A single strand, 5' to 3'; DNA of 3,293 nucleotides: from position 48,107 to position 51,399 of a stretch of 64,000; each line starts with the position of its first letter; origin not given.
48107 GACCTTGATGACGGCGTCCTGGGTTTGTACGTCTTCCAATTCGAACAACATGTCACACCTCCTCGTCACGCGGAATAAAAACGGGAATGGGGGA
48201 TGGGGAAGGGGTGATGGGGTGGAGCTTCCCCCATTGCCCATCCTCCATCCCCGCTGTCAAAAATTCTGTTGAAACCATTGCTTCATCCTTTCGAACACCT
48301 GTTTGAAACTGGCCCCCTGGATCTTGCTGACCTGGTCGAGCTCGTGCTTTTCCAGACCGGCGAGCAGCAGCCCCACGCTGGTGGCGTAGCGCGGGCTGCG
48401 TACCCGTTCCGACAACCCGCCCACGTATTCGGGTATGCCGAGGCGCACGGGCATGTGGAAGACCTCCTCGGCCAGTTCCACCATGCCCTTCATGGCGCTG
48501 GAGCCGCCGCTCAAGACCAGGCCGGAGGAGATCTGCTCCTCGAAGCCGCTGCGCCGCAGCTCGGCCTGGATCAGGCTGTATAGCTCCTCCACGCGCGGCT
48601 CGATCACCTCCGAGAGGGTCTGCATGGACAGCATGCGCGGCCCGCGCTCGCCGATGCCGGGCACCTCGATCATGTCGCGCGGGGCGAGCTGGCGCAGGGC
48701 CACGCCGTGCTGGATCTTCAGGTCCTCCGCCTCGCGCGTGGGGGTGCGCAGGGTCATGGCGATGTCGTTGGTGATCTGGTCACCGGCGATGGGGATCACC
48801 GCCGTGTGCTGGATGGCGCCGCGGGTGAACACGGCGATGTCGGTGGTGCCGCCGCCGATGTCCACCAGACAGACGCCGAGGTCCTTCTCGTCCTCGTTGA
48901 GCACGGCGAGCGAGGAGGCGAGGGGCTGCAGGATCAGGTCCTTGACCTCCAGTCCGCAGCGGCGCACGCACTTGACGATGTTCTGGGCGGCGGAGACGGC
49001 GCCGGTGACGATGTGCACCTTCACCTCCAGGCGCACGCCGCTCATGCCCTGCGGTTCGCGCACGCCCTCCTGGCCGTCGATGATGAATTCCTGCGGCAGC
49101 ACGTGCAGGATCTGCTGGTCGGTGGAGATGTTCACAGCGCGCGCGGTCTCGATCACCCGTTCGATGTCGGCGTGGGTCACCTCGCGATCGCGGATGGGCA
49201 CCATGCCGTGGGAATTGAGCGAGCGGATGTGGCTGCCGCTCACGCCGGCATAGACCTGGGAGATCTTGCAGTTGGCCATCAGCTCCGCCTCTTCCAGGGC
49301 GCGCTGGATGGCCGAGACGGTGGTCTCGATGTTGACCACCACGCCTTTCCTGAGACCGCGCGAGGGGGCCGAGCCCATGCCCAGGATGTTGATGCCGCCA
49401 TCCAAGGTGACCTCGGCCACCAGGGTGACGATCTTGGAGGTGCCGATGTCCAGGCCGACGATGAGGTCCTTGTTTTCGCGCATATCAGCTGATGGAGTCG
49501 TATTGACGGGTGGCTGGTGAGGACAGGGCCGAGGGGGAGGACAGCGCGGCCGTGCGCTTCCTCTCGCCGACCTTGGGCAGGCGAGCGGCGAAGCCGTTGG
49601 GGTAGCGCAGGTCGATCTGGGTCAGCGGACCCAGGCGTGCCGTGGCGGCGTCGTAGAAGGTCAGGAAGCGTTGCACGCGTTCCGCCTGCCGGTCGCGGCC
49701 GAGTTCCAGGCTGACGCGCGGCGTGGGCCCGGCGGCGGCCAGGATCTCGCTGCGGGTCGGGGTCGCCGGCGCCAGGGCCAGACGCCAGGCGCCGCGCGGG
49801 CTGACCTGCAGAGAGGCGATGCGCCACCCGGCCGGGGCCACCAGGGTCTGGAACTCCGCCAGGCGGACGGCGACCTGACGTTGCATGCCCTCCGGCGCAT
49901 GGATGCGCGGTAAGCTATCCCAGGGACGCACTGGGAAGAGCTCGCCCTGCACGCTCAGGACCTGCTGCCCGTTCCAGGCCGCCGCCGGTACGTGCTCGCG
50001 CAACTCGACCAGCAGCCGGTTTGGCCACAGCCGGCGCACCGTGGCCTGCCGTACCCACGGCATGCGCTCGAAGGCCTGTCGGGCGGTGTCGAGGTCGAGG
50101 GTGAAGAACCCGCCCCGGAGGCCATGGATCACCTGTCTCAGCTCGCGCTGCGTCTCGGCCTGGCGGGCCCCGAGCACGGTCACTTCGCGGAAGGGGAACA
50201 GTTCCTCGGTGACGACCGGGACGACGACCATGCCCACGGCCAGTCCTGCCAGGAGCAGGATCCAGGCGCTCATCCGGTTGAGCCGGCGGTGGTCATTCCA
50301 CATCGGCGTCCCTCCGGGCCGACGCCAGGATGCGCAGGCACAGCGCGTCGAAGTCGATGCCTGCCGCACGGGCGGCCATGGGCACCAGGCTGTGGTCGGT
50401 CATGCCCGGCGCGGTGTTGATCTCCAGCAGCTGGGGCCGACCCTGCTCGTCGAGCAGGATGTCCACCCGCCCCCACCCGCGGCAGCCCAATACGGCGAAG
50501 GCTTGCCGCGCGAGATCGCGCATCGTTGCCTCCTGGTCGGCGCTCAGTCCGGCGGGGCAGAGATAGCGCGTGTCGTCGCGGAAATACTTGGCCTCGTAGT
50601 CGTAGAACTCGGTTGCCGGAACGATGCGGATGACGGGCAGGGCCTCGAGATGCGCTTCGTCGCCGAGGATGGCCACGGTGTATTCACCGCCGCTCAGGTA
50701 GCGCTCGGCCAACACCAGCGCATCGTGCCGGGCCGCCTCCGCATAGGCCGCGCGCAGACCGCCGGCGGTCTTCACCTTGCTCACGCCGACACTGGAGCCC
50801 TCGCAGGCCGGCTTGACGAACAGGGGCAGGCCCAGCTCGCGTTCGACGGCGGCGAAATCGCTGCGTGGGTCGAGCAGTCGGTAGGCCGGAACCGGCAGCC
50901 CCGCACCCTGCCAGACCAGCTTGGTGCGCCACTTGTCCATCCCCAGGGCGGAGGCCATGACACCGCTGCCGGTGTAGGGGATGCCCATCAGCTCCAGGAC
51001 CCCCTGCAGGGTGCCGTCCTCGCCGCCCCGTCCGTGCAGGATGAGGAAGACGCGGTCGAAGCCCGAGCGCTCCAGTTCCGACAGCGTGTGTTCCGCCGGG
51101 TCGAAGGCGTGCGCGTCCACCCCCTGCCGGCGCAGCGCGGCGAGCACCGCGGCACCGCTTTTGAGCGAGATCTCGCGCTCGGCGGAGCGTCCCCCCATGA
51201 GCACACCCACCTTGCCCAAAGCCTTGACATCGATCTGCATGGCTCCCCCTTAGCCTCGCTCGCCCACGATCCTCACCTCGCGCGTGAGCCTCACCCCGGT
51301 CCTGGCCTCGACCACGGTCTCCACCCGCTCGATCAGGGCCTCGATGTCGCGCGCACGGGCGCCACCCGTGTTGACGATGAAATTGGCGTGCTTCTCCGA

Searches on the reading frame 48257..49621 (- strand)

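Call 63: search_protein_families(library=ncbifam, proteins=[window:48257-49621:-], max_evalue=1e-10)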
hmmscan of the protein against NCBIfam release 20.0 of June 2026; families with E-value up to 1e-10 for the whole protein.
window:48257-49621:- (454 aa): 8 families
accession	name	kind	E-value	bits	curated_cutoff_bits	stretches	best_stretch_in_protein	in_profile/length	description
TIGR01174.1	ftsA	equivalog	1.3e-150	501.6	175.85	1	53-420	1-370/371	cell division protein FtsA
NF007009.0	PRK09472.1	equivalog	1.7e-137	458.9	409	1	50-454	6-420/420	cell division protein FtsA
NF011660.0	PRK15080.1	equivalog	5.3e-17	61.9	182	0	214-304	112-197/277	ethanolamine utilization protein EutJ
TIGR02529.1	EutJ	subfamily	2.7e-15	56.5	152.1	0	211-304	76-164/239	ethanolamine utilization protein EutJ family protein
NF010539.0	PRK13927.1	subfamily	8.4e-14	51.2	293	1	222-393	125-309/339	rod shape-determining protein MreB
NF010540.1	PRK13929.1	exception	2e-13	50.1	515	1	198-394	99-308/334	rod-share determining protein MreBH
TIGR00904.1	mreB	subfamily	4.3e-12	45.7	365.75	1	215-394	117-310/334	MreB/Mrl family cell shape determining protein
TIGR01175.1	pilM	subfamily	2.8e-11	43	133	0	51-392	2-310/348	type IV pilus assembly protein PilM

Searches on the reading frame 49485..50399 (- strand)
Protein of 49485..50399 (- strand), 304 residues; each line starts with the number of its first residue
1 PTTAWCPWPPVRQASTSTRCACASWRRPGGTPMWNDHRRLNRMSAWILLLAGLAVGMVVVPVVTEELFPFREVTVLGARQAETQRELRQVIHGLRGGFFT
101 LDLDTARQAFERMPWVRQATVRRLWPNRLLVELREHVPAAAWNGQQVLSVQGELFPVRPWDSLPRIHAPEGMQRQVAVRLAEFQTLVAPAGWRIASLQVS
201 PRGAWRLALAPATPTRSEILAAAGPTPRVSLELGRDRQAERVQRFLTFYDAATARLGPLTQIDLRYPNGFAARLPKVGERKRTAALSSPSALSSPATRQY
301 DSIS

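Call 63: search_protein_families(library=ncbifam, proteins=[window:49485-50399:-], max_evalue=1e-10)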
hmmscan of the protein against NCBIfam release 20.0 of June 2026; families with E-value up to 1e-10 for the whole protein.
window:49485-50399:- (304 aa): 1 family
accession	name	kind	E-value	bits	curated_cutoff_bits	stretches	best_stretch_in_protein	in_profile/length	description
NF008043.0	PRK10775.1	equivalog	1.9e-27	96.2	366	1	54-271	41-253/276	cell division protein FtsQ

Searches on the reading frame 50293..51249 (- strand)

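Call 63: search_protein_families(library=ncbifam, proteins=[window:50293-51249:-], max_evalue=1e-10)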
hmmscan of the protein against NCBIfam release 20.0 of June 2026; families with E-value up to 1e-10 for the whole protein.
window:50293-51249:- (318 aa): 30 families (the best 25 are shown)
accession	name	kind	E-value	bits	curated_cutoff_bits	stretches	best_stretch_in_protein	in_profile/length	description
NF002378.0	PRK01372.1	subfamily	5.3e-129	429.3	243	1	8-313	3-303/305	D-alanine--D-alanine ligase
TIGR01205.1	D_ala_D_alaTIGR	subfamily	1.9e-103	345.8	245.65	1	13-311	1-317/318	D-alanine--D-alanine ligase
NF002528.0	PRK01966.1-4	subfamily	1.1e-82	277.8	262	1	57-313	95-360/366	D-alanine--D-alanine ligase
NF011169.0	PRK14571.1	equivalog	9.4e-71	238.6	404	1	13-313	2-297/300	D-alanyl-alanine synthetase A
NF002525.0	PRK01966.1-1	equivalog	3.6e-64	217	457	1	64-311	99-350/364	D-alanine--D-alanine ligase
NF002527.0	PRK01966.1-3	equivalog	3.7e-64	217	310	1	63-311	76-328/332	D-alanine--D-alanine ligase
NF011167.0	PRK14569.1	equivalog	4.5e-64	216.6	410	1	13-311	5-295/296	D-alanyl-alanine synthetase A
NF000091.3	D_ala_D_ser_VanG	exception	2.5e-63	214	495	1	58-309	88-341/344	D-alanine--D-serine ligase VanG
NF002526.0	PRK01966.1-2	equivalog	3.3e-61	207.2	449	1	60-311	90-347/362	D-alanine--D-alanine ligase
NF011170.0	PRK14572.1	equivalog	4.6e-61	206.9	489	1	60-302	85-336/351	D-alanyl-alanine synthetase A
NF000207.3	D_ala_D_ser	equivalog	2.3e-54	184.8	520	1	65-311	91-339/342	D-alanine--D-serine ligase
NF000206.1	D_ala_D_lac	equivalog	7.1e-54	183.1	550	1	61-308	88-337/342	D-alanine--(R)-lactate ligase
NF002529.0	PRK01966.1-5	equivalog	2.5e-52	178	472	1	67-311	89-336/348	D-alanine--D-alanine ligase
NF012215.1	D_ala_D_lac_VanD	exception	2.3e-48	165.2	700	1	60-308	87-337/343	D-alanine--(R)-lactate ligase VanD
NF000372.1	D_ala_D_lac_VanI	exception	3.4e-48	164.7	700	1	63-309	90-338/341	D-alanine--(R)-lactate ligase VanI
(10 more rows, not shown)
